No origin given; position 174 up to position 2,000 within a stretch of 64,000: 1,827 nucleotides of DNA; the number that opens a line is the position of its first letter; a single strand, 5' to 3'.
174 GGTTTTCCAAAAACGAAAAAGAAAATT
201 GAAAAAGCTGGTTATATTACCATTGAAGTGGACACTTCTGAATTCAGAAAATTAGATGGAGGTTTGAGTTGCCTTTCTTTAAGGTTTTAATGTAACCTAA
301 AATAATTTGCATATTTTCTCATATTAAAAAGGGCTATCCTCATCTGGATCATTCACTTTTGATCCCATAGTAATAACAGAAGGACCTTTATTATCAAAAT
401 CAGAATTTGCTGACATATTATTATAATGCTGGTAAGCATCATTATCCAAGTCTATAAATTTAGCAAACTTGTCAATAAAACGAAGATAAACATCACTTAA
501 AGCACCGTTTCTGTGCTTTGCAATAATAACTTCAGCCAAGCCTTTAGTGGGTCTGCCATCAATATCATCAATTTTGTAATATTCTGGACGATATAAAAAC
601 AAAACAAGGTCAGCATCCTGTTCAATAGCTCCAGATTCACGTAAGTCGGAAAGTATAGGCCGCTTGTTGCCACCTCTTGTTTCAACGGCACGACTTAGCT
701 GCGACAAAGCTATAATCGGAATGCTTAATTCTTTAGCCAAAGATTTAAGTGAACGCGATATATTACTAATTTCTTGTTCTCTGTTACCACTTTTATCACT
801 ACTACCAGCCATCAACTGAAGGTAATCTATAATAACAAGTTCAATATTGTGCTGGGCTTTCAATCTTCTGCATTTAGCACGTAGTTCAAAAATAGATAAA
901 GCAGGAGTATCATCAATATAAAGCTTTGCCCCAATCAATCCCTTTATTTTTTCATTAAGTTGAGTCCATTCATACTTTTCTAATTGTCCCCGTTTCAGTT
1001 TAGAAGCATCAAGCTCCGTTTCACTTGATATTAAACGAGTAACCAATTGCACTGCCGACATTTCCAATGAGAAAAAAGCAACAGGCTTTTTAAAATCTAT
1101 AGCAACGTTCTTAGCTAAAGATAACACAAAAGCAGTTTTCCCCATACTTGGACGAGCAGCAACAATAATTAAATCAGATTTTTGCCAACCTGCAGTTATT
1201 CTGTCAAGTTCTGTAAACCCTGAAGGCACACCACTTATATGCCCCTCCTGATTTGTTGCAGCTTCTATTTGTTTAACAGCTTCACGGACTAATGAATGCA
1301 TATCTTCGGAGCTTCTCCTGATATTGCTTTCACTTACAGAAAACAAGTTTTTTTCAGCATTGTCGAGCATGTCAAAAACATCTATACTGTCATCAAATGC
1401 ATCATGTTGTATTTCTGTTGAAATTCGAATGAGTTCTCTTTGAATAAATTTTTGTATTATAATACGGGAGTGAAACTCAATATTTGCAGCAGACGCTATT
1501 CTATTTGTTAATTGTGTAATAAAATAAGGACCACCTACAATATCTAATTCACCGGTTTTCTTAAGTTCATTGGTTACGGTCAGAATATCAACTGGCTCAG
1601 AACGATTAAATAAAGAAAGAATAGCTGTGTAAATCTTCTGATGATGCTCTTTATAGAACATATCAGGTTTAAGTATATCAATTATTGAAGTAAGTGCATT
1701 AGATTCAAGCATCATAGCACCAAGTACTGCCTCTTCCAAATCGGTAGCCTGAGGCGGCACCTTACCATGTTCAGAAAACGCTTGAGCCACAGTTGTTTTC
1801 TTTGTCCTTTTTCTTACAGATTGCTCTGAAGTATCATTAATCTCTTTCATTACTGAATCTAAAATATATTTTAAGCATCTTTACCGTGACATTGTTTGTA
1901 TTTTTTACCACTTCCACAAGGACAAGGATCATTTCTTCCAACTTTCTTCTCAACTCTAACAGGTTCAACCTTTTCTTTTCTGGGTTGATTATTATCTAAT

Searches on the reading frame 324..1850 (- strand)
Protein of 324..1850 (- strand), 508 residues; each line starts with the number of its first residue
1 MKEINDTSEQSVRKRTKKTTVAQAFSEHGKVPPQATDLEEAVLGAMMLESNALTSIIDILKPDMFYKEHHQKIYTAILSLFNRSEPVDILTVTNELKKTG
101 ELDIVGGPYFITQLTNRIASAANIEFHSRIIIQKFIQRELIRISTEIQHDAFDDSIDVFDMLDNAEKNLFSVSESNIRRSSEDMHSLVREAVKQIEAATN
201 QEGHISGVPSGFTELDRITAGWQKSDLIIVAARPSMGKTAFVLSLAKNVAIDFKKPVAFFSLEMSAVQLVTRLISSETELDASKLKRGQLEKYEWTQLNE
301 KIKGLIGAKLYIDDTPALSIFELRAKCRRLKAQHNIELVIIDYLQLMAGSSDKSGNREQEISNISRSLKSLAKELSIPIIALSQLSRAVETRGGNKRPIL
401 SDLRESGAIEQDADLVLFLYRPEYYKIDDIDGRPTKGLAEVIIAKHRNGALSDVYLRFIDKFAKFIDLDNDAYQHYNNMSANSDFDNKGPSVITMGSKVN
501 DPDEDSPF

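Call 39: find_encoding_contigs(protein=window:324-1850:-, flank=10000, max_places=4)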
Protein window:324-1850:- (508 aa): 3 contigs read that carry it; 2 places shown.
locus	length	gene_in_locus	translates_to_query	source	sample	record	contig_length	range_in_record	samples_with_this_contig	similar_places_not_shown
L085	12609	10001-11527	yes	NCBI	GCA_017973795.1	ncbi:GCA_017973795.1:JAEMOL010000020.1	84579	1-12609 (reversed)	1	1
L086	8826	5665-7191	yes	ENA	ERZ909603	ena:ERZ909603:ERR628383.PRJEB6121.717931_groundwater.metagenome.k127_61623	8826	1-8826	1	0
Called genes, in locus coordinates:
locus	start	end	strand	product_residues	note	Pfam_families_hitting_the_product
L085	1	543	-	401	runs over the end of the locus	PF00005:ABC_tran, PF13304:AAA_21 (faint)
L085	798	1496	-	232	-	-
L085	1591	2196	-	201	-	PF04367:DUF502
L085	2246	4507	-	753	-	PF00930:DPPIV_N, PF26549:Tricorn_N (faint), PF02129:Peptidase_S15, PF00561:Abhydrolase_1 (faint), PF01738:DLH (weak), PF20434:BD-FAE (faint), PF00326:Peptidase_S9, PF12146:Hydrolase_4 (faint)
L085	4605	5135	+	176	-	PF13238:AAA_18, PF01202:SKI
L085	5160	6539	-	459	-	PF01979:Amidohydro_1, PF12890:DHOase (faint), PF07969:Amidohydro_3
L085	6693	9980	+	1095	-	PF07517:SecA_DEAD, PF00270:DEAD (faint), PF01043:SecA_PP_bind, PF21090:P-loop_SecA, PF00271:Helicase_C (weak), PF21090:P-loop_SecA, PF07516:SecA_SW, PF02810:SEC-C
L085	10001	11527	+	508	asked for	PF00772:DnaB, PF06745:ATPase (faint), PF03796:DnaB_C, PF13481:AAA_25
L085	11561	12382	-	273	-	PF19420:DDAH_eukar, PF02274:ADI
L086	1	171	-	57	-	?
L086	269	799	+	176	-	PF13238:AAA_18, PF01202:SKI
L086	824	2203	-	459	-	PF01979:Amidohydro_1, PF12890:DHOase (faint), PF07969:Amidohydro_3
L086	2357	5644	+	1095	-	PF07517:SecA_DEAD, PF00270:DEAD (faint), PF01043:SecA_PP_bind, PF21090:P-loop_SecA, PF00271:Helicase_C (weak), PF21090:P-loop_SecA, PF07516:SecA_SW, PF02810:SEC-C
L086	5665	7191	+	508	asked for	PF00772:DnaB, PF06745:ATPase (faint), PF03796:DnaB_C, PF13481:AAA_25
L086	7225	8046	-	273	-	PF19420:DDAH_eukar, PF02274:ADI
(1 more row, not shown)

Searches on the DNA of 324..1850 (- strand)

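Call 84: search_rna_families(sources=[L003, L086], threshold=evalue, max_evalue=0.1)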
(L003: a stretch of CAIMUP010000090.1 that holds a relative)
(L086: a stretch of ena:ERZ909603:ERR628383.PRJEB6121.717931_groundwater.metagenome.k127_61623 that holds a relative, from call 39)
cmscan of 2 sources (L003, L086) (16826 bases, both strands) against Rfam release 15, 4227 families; matches with E-value up to 0.1: 3.
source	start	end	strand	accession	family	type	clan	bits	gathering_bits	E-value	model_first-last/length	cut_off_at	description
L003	4018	4102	+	RF00739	MIR476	Gene; miRNA;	-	29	80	0.087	1-92/92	no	MIR476 microRNA precursor family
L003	2294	2362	+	RF03362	mir-9436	Gene; miRNA;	-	28.4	80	0.03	1-66/66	no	mir-9436 microRNA precursor family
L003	2192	2358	-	RF04129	MIR4240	Gene; miRNA;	-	26.4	200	0.024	1-206/206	no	MIR4240 microRNA precursor family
